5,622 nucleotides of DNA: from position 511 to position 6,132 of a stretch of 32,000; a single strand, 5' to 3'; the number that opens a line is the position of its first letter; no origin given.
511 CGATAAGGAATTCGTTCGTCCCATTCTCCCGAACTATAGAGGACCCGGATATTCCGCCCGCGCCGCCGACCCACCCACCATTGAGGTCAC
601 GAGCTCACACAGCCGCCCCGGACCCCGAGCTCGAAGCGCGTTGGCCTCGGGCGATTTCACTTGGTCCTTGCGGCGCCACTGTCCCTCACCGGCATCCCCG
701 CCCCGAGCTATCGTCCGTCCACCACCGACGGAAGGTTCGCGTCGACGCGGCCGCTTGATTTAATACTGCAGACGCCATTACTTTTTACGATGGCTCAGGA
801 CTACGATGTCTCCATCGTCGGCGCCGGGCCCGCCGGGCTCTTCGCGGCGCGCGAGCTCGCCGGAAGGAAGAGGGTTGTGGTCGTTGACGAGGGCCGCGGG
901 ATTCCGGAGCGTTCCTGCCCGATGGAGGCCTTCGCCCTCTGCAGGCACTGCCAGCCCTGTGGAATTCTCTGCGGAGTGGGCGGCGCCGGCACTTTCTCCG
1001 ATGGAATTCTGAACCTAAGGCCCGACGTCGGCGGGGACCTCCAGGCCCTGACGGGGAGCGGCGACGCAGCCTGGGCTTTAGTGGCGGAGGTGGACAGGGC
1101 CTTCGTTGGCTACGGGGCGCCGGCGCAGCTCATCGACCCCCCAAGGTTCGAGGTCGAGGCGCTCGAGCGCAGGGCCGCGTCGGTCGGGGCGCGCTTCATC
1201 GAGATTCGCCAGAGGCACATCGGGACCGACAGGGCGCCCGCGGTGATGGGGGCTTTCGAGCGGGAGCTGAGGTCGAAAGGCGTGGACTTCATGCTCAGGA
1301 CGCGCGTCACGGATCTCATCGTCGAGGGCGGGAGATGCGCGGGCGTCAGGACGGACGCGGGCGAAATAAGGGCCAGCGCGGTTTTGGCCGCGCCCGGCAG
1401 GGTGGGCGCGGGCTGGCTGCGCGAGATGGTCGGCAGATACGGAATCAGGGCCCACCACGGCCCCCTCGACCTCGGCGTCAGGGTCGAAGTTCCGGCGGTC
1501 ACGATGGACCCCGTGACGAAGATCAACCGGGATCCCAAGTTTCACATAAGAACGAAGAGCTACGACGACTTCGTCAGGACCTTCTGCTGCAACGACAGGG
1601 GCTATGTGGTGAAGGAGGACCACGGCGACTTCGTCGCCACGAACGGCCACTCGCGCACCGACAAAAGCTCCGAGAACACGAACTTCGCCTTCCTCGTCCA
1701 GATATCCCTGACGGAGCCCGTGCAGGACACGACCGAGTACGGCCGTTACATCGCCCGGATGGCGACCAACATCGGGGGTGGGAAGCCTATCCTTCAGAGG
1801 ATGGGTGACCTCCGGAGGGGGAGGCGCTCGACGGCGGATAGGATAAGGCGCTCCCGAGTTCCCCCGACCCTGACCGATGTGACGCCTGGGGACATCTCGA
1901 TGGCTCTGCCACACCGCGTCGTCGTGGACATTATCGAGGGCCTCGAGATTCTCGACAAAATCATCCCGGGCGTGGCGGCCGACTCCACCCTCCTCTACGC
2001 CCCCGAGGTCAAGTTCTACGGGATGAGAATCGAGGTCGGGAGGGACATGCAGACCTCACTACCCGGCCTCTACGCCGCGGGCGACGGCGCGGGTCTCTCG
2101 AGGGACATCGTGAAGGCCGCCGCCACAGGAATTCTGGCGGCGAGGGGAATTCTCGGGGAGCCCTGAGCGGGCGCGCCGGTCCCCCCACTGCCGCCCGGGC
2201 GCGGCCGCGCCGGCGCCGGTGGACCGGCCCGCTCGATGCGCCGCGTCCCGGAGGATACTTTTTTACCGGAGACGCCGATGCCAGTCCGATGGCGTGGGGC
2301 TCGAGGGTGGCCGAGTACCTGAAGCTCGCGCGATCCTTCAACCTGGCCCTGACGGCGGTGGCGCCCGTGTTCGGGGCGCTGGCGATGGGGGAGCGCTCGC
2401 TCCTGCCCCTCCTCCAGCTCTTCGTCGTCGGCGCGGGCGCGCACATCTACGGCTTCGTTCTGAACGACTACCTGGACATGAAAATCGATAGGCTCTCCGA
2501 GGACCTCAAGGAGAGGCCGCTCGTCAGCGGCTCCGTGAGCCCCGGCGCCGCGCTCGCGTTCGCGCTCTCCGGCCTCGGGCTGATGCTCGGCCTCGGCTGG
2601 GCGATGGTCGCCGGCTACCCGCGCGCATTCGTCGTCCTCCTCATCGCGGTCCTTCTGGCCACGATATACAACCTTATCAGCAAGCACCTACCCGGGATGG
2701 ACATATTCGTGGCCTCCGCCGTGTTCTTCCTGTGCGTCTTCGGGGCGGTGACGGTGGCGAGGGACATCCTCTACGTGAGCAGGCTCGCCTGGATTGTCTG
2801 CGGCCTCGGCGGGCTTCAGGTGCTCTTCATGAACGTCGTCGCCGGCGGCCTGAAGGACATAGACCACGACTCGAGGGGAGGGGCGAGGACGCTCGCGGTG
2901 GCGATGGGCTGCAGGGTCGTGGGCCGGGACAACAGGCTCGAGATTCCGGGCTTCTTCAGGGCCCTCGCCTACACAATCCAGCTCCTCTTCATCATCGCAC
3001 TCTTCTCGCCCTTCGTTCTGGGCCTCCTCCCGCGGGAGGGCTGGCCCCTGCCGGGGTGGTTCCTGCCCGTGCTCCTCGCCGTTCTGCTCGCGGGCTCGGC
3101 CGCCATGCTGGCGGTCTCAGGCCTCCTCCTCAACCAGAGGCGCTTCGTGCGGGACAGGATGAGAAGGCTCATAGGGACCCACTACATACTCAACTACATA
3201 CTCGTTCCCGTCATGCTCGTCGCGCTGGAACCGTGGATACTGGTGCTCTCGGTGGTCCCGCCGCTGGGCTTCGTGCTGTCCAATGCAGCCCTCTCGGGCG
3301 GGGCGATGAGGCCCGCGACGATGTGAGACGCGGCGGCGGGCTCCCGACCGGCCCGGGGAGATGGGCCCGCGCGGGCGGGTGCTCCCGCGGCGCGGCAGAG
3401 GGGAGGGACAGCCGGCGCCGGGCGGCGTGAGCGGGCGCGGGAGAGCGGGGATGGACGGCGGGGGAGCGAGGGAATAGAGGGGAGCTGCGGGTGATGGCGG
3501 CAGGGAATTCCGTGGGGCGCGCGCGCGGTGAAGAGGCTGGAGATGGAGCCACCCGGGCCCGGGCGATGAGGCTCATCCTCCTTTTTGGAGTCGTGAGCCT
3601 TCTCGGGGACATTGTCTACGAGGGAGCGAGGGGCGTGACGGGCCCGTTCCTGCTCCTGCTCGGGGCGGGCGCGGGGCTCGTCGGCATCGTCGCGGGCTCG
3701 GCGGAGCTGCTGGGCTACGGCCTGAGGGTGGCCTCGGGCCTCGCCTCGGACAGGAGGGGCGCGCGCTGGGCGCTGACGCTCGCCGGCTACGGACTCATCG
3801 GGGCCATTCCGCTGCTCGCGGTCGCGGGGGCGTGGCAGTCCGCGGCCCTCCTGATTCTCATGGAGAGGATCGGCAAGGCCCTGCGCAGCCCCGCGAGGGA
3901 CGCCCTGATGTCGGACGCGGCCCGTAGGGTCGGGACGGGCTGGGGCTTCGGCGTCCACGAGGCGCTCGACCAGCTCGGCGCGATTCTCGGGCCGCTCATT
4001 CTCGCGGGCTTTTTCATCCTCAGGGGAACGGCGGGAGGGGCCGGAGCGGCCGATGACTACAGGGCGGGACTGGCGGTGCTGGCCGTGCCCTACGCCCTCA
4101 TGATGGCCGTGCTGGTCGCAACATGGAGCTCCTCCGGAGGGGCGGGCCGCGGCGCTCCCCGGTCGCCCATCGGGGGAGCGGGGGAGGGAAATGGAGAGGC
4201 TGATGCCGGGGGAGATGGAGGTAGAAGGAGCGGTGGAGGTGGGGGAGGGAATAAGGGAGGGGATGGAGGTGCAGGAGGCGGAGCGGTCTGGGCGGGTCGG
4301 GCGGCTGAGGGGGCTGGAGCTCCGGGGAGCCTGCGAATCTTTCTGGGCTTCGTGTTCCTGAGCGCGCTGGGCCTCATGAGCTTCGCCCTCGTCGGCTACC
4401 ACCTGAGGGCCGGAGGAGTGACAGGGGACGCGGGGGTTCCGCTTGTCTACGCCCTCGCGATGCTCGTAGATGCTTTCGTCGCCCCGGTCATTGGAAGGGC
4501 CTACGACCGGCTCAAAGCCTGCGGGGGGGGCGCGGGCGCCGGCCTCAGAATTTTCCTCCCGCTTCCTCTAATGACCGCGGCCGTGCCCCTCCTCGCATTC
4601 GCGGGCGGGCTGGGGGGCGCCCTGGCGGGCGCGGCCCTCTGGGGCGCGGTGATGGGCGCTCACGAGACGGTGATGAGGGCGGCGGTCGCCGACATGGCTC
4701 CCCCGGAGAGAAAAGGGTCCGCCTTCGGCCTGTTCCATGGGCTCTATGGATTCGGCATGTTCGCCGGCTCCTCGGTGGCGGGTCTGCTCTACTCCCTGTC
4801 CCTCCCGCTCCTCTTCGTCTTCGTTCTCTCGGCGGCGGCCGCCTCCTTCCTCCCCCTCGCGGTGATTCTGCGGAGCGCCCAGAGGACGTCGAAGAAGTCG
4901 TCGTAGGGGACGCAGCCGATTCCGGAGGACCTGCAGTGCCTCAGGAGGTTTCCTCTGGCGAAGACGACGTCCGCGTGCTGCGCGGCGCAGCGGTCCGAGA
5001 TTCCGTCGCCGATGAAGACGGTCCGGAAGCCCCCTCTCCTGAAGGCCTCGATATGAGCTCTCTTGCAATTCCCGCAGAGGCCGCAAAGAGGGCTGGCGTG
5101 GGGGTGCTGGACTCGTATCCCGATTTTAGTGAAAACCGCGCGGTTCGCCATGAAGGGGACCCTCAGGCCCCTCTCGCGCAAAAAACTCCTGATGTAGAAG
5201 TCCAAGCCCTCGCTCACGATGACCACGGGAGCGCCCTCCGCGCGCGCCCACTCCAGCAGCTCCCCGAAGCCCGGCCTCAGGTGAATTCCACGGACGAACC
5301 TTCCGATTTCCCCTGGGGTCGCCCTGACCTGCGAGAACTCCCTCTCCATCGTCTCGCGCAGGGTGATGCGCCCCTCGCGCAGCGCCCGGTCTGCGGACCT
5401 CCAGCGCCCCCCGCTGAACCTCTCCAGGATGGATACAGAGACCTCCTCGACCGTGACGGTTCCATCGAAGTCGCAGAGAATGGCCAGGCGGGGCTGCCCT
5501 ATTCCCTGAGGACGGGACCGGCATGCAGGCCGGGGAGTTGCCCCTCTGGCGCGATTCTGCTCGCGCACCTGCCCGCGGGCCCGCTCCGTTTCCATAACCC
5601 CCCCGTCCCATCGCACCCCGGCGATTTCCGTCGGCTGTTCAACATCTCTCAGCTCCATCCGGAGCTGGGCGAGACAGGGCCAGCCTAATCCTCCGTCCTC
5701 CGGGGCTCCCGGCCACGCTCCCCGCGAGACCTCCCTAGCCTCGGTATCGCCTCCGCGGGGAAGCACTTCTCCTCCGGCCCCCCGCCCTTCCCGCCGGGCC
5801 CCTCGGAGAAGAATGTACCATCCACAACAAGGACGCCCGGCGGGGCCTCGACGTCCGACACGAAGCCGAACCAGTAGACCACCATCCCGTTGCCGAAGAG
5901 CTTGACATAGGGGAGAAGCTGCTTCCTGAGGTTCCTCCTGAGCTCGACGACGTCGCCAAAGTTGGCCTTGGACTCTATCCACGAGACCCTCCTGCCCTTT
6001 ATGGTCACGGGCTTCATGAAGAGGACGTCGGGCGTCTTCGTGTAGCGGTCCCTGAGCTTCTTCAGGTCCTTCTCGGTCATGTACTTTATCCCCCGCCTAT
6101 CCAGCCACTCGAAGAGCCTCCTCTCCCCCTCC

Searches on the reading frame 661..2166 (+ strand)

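Call 38: search_protein_families(library=pfam, proteins=[window:661-2166:+], max_evalue=0.001)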
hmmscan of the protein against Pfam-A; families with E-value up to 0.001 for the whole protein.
window:661-2166:+ (501 aa): 8 families
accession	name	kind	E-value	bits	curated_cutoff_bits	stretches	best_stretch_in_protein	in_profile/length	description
PF07992.20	Pyr_redox_2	-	7.1e-15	55.6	26.1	1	48-90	1-44/291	Pyridine nucleotide-disulphide oxidoreductase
PF01266.30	DAO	-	3.9e-12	46.8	27.9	2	146-287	108-236/353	FAD dependent oxidoreductase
PF21688.3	FAD-depend_C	-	8.8e-12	46.1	27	1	298-450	38-195/197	FAD-dependent protein, C-terminal domain-like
PF00890.30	FAD_binding_2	-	1.8e-09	37.7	20.4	1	191-258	140-214/414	FAD binding domain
PF03486.20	HI0933_like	-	9e-08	32.3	50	0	49-79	2-33/244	HI0933-like protein Rossmann domain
PF01134.28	GIDA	-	9.8e-06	25.3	22.1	0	409-495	301-381/391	Glucose inhibited division protein A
PF01494.25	FAD_binding_3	-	0.00029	20.6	22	1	47-77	1-32/349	FAD binding domain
PF13450.12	NAD_binding_8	-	0.0003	21.4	21.9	0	52-80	1-30/68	NAD(P)-binding Rossmann-like domain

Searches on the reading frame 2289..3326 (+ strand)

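Call 38: search_protein_families(library=pfam, proteins=[window:2289-3326:+], max_evalue=0.001)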
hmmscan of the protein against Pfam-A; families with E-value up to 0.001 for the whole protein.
window:2289-3326:+ (345 aa): 1 family
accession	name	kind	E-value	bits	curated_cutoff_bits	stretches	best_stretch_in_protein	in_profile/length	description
PF01040.23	UbiA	-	3.4e-25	89.2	34.2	1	24-268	2-226/250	UbiA prenyltransferase family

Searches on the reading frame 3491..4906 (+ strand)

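Call 38: search_protein_families(library=pfam, proteins=[window:3491-4906:+], max_evalue=0.001)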
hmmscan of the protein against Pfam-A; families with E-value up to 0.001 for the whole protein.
window:3491-4906:+ (471 aa): 1 family
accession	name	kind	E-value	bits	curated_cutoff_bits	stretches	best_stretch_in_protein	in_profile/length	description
PF07690.21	MFS_1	-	6.9e-11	42.1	33.4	1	317-465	35-176/347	Major Facilitator Superfamily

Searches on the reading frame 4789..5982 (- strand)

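Call 38: search_protein_families(library=pfam, proteins=[window:4789-5982:-], max_evalue=0.001)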
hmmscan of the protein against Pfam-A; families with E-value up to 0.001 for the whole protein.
window:4789-5982:- (397 aa): 3 families
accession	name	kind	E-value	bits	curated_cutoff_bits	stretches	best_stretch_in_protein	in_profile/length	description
PF12710.13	HAD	-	6.4e-16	59.8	27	1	168-334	1-188/189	haloacid dehalogenase-like hydrolase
PF06888.18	Put_Phosphatase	-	9.7e-10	38.7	27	1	168-345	3-199/234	Putative Phosphatase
PF00702.32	Hydrolase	-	7.8e-07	30.1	26.4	1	167-338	3-191/191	haloacid dehalogenase-like hydrolase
